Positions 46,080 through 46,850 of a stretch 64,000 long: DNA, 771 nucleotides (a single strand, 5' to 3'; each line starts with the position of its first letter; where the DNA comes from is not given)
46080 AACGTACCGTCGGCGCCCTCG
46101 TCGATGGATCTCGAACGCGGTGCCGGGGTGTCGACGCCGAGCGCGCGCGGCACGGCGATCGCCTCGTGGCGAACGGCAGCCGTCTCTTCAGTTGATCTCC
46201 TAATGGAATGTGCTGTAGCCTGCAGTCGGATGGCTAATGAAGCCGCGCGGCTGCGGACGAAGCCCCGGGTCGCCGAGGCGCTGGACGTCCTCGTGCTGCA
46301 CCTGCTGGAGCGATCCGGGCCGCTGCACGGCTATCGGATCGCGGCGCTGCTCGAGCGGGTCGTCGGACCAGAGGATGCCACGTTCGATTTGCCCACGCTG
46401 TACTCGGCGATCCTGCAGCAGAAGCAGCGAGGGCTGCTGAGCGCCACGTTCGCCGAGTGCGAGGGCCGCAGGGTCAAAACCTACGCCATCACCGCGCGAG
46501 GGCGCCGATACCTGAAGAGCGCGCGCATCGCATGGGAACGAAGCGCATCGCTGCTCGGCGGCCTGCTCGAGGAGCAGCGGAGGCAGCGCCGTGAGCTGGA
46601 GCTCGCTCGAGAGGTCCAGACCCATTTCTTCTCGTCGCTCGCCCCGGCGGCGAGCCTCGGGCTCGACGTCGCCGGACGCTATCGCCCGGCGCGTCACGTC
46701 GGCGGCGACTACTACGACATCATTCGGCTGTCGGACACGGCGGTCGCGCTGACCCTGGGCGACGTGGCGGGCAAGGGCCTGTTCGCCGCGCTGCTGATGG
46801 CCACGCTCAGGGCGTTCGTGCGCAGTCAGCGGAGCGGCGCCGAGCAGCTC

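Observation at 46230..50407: PadR DNA-binding domain fused to a PP2C/SpoIIE phosphatase, translationally coupled to a canonical PadR-ADOP permease pair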

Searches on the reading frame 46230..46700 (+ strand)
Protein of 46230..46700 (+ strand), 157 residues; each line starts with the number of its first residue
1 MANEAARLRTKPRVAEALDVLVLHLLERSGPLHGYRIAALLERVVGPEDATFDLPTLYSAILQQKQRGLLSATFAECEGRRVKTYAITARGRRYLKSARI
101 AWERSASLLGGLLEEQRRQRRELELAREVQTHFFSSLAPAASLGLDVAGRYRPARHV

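Call 20: search_protein_families(library=pfam, proteins=[window:46230-46700:+], max_evalue=10)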
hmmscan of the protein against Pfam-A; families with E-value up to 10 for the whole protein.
window:46230-46700:+ (157 aa): 1 family
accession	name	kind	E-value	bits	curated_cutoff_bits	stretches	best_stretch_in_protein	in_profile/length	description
PF03551.20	PadR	-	1.3e-09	38.4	27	1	22-96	1-74/75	Transcriptional regulator PadR-like family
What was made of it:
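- On PadR family (PF03551), subfamily 2 (short PadR): 38.4 bits for the head alone (call 20).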
